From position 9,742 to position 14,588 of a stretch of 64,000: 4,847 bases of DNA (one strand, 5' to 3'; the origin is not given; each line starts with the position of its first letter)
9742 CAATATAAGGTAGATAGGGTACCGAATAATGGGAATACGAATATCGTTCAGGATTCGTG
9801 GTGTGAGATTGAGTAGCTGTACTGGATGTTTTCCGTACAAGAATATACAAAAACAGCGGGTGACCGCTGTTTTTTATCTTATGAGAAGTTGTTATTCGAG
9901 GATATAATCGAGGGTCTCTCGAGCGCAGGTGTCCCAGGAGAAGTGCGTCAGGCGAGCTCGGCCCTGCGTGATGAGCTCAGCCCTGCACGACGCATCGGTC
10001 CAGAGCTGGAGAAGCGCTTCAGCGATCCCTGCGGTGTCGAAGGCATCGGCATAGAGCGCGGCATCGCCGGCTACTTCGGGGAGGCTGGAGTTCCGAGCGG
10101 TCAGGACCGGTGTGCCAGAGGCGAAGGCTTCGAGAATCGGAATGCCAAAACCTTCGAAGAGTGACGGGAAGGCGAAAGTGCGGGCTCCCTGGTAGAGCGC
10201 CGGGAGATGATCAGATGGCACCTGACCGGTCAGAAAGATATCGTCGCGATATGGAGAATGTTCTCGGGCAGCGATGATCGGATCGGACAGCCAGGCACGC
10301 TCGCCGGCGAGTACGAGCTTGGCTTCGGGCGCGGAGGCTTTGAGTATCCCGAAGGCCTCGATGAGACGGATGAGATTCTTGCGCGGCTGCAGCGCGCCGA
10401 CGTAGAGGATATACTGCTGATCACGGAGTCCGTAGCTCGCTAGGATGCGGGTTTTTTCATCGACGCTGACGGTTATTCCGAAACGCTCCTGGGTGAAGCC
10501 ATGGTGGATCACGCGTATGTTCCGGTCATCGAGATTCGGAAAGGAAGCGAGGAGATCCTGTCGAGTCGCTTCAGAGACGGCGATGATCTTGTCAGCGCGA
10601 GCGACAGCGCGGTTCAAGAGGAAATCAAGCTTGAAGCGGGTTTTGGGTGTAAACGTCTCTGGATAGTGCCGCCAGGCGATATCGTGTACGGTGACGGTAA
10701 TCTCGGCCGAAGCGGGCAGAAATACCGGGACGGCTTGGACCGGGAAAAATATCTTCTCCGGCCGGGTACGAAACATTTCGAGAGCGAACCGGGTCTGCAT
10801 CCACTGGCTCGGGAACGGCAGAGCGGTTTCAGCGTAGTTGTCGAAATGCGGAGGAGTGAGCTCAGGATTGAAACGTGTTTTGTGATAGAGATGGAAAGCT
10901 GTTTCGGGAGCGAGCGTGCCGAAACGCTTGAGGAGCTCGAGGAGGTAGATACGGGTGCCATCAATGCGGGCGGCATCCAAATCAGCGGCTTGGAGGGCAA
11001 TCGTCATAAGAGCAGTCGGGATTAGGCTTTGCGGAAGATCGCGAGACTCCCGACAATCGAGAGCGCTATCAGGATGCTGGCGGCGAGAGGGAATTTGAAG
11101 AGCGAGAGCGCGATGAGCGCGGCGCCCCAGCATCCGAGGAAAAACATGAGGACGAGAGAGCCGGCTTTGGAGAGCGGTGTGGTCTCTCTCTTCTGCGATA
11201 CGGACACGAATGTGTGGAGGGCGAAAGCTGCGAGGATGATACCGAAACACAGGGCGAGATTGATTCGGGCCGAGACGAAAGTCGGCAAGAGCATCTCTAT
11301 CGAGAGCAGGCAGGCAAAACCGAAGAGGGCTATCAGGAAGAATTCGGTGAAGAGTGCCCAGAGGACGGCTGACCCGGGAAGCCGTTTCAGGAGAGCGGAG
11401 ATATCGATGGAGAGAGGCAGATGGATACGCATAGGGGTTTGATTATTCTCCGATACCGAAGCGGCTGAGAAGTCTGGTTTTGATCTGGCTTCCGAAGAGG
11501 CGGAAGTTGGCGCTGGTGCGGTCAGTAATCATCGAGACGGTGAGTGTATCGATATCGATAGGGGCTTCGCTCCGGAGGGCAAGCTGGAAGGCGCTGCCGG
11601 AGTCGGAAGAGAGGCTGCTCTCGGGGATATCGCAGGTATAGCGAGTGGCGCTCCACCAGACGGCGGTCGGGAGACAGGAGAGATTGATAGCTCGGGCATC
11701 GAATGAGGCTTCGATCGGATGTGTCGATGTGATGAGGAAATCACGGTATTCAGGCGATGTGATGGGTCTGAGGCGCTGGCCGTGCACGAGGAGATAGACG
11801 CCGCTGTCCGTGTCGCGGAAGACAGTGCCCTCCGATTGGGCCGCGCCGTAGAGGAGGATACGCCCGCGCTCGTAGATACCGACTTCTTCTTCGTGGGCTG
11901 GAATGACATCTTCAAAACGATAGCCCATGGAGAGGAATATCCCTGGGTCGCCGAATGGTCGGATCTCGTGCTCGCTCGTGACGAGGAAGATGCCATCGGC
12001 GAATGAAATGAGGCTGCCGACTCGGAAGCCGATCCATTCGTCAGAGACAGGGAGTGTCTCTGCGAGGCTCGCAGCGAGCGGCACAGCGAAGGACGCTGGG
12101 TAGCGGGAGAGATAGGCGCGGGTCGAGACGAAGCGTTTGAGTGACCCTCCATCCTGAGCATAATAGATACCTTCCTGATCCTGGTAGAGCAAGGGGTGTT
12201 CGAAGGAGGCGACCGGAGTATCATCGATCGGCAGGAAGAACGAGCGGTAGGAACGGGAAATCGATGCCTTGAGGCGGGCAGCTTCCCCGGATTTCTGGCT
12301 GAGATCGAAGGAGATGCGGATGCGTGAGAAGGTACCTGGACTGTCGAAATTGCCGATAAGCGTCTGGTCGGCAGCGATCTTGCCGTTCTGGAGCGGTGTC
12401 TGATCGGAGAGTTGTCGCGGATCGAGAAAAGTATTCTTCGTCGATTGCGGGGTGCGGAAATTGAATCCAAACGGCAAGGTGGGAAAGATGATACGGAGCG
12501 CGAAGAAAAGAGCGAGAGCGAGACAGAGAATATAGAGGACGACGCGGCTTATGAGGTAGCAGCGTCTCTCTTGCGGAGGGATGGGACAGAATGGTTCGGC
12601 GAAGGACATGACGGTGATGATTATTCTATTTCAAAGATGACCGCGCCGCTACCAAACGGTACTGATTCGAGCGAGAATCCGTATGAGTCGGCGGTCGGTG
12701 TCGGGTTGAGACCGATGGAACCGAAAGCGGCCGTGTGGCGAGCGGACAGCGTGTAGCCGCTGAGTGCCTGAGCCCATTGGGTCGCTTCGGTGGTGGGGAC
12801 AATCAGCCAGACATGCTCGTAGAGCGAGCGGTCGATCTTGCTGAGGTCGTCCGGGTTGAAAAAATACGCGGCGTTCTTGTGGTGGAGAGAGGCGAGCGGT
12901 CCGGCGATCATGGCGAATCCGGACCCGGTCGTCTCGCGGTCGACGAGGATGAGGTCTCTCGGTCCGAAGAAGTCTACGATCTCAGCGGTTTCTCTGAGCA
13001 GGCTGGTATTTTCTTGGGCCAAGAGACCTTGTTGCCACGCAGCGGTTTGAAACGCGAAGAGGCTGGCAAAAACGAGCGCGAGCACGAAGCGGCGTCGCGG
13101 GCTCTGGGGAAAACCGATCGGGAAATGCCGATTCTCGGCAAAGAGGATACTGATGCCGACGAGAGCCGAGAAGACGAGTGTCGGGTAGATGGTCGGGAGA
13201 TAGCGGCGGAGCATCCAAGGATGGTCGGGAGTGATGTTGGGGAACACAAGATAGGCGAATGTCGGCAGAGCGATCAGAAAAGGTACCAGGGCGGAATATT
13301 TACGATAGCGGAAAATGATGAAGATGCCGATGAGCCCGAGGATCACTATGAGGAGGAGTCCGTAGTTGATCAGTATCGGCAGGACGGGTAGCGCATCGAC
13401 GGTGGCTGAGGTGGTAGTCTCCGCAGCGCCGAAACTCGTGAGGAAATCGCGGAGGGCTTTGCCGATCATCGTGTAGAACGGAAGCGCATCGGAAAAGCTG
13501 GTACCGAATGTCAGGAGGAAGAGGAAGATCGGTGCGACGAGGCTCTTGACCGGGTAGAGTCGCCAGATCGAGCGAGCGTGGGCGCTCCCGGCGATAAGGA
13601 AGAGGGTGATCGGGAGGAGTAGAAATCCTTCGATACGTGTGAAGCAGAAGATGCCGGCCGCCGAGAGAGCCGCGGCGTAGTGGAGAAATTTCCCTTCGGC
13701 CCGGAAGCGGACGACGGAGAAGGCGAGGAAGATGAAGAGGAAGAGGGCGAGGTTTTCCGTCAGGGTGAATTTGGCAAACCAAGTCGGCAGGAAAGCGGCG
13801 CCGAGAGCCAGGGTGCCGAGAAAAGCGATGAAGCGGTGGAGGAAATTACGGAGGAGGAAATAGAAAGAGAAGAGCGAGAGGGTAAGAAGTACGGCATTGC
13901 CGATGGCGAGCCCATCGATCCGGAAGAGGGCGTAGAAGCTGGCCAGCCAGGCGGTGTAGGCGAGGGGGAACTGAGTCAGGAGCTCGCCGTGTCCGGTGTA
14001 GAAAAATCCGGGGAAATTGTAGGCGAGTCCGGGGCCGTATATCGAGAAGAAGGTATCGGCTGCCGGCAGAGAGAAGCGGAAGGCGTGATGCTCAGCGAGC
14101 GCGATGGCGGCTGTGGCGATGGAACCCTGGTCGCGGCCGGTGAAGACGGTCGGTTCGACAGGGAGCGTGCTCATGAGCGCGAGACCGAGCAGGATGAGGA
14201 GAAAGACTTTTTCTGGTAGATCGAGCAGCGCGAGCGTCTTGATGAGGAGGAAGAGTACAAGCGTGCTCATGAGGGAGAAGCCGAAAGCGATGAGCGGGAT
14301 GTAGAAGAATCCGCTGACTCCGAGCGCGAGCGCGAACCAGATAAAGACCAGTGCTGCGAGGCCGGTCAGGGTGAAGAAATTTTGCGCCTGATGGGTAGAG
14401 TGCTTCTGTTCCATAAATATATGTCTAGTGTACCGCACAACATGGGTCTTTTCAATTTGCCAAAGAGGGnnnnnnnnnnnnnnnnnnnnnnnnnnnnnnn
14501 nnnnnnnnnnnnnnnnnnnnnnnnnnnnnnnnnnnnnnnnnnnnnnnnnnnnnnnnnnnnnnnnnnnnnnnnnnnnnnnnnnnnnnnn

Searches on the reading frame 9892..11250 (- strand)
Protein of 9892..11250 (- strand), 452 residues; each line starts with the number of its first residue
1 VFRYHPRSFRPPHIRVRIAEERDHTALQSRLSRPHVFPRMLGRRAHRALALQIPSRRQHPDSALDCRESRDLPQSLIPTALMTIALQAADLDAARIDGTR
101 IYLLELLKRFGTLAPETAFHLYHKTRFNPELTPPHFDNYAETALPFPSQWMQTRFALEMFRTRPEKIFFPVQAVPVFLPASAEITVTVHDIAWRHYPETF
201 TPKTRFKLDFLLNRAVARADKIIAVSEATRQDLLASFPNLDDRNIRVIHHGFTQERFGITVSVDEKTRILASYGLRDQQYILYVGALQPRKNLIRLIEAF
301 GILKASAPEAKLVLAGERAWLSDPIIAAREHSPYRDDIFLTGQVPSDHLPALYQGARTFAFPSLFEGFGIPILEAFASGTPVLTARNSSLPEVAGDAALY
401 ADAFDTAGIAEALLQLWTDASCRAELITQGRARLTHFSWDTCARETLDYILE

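Call 10: search_protein_families(library=pfam, proteins=[window:9892-11250:-], max_evalue=0.001)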
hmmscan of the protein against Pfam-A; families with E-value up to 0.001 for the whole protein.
window:9892-11250:- (452 aa): 6 families
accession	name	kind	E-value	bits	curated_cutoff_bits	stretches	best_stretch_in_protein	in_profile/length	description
PF00534.26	Glycos_transf_1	-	1.7e-29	103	26.4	1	274-432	10-171/172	Glycosyl transferases group 1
PF13692.12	Glyco_trans_1_4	-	2.4e-25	89.9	27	1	279-419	2-142/142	Glycosyl transferases group 1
PF13439.12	Glyco_transf_4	-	7.1e-08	33.1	28.5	1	184-252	99-166/170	Glycosyltransferase Family 4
PF13524.12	Glyco_trans_1_2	-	9.3e-07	29.3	25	1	307-447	12-143/144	Glycosyl transferase-like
PF13579.12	Glyco_trans_4_4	-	4e-05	24.4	29.7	1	184-250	97-157/158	Glycosyl transferase 4-like domain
PF20706.3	GT4-conflict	-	0.00014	21.4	26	1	347-392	273-318/385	Family 4 Glycosyltransferase in conflict systems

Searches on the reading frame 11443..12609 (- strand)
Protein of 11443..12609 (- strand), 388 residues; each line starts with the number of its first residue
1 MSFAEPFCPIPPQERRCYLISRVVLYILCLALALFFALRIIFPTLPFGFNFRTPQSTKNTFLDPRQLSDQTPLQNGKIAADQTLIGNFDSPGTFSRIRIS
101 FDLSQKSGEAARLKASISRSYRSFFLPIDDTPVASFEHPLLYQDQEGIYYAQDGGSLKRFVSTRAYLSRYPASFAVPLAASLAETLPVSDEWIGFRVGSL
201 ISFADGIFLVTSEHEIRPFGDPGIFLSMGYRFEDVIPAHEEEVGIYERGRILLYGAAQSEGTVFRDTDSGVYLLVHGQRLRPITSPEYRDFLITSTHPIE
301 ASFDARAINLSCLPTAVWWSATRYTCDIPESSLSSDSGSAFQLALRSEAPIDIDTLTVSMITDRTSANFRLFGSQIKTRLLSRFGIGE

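Call 10: search_protein_families(library=pfam, proteins=[window:11443-12609:-], max_evalue=0.001)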
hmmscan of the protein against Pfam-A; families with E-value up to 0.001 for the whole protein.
window:11443-12609:- (388 aa): 0 families

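Call 31: search_protein_families(library=pfam, proteins=[window:11443-12609:-], max_evalue=10)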
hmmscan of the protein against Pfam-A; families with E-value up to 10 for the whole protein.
window:11443-12609:- (388 aa): 0 families

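Call 44: search_protein_families(library=ncbifam, proteins=[window:11443-12609:-], max_evalue=1)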
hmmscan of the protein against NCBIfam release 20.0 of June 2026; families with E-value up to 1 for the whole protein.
window:11443-12609:- (388 aa): 0 families

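Call 92: search_solved_structures(query=A7, max_evalue=1)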
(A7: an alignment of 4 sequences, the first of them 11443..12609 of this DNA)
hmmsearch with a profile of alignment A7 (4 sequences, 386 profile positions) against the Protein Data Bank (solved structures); distinct sequences matched with E-value up to 1: 2.
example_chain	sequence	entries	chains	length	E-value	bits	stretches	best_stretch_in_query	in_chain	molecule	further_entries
3egi_A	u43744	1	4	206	0.46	12.6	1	312-361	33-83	Trimethylguanosine synthase homolog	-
3gdh_A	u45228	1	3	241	0.61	12.2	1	312-361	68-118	Trimethylguanosine synthase homolog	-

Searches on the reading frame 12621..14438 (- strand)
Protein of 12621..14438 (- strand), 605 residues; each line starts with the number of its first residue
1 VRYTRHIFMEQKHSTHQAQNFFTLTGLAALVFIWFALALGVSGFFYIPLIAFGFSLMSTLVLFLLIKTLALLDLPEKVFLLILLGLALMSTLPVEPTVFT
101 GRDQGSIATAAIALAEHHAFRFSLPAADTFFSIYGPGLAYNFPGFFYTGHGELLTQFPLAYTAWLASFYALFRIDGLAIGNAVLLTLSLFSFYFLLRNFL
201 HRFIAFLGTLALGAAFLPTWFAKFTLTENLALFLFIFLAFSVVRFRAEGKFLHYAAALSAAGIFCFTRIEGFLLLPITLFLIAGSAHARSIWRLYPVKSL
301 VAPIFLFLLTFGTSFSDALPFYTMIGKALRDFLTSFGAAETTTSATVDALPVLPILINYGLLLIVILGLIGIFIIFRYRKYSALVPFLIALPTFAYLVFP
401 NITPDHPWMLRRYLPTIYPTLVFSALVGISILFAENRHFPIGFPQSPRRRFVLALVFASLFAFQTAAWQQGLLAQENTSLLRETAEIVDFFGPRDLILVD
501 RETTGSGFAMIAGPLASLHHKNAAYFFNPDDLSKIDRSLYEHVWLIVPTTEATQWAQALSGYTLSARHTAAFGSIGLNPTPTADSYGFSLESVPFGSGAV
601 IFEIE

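Call 10: search_protein_families(library=pfam, proteins=[window:12621-14438:-], max_evalue=0.001)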
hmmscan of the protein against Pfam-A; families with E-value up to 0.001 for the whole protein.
window:12621-14438:- (605 aa): 0 families

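Call 31: search_protein_families(library=pfam, proteins=[window:12621-14414:-], max_evalue=10)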
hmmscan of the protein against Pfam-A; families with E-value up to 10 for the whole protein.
window:12621-14414:- (597 aa): 0 families

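Call 44: search_protein_families(library=ncbifam, proteins=[window:12621-14414:-], max_evalue=1)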
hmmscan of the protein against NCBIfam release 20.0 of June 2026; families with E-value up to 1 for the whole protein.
window:12621-14414:- (597 aa): 0 families

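Call 48: search_solved_structures(query=A4, max_evalue=10)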
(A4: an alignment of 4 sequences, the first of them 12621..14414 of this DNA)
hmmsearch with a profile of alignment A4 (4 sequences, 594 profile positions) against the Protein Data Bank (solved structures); distinct sequences matched with E-value up to 10: 1.
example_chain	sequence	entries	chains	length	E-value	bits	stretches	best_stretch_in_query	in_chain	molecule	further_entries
2mo5_A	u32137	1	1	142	1.9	10.2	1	528-593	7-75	Fatty acid-binding protein, intestinal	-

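Call 58: search_protein_families(library=pfam, alignment_id=A4, max_evalue=1)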
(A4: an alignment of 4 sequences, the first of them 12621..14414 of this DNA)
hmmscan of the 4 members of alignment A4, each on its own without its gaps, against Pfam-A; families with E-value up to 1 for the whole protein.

A. member 1, window:12621-14414:- (597 aa): 0 families

B. families by the number of members that match (of 4 scanned): 2 families
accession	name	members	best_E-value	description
PF22954.2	DUF7027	1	0.047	Domain of unknown function (DUF7027)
PF15111.12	TMEM101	1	0.15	TMEM101 protein family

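Call 60: find_homologous_proteins(query=window:12621-14414:-, max_evalue=0.00001)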
Query window:12621-14414:- (597 aa): 206 proteins with E <= 0.00001 among 8000 candidates; the best 120 are listed.
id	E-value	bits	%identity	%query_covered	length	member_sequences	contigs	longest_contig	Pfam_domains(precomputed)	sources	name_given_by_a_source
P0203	0.0e+0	1182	92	100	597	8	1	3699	-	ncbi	-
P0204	0.0e+0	1117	85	100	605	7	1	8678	-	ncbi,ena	-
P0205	0.0e+0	1114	85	100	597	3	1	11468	-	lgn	-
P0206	0.0e+0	1112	86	100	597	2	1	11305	-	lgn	-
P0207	1.5e-248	845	65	100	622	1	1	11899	-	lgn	-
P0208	5.9e-248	842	66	100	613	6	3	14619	-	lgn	-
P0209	2.0e-237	808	63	99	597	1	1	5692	-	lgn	-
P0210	9.5e-218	743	56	100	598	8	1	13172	-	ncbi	-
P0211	1.1e-216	739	58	100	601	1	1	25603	-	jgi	-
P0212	2.6e-215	735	58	100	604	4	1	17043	-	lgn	-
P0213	3.5e-213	728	57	100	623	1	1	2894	-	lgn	-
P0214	1.9e-212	725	57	100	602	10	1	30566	-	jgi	jgi:hypothetical protein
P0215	2.7e-211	721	56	100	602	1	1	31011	-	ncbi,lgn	-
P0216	4.0e-208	711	56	100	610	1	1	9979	-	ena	-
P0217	3.9e-207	708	57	100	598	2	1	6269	-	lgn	-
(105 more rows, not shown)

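Call 68: predict_structure(alignment_id=A6)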
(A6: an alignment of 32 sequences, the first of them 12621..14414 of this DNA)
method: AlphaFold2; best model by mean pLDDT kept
length: 597 residues; sequences in the alignment: 32
mean_pLDDT: 87.4   pTM: 0.89
mean pLDDT of the five models: 87.4, 86.7, 85.5, 84.8, 83.3
residues with pLDDT >= 90: 381; 70-90: 152; 50-70: 42; < 50: 22
segments of 3 or more residues with pLDDT < 50: 331-341, 571-580
pLDDT, mean of each block of 10 residues (from residue 1): 75 97 96 94 97 97 95 95 76 82 95 92 93 91 91 95 93 94 97 95 86 73 95 96 95 92 90 92 93 91 89 75 64 42 69 86 96 96 85 65 85 96 90 89 89 82 77 91 95 89 91 93 92 96 93 93 82 41 76 95
secondary structure, 60 per line:
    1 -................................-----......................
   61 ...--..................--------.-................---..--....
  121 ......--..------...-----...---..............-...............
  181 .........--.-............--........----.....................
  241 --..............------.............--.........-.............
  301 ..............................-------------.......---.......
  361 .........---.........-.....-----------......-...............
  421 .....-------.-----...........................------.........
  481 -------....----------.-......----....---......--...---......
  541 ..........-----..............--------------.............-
elements in order: H2-33 H39-63 H66-83 H95-109 H117-126 E137-139 E145-147 H151-164 H166-189 H194-205 H208-215 H220-240 H243-256 H263-275 H278-286 H288-330 H344-350 H354-369 H373-381 H383-387 H399-404 H406-425 H439-465 H472-480 E488-491 H504-509 E514-517 H521-526 E535-540 H541-550 E556-569 E584-596
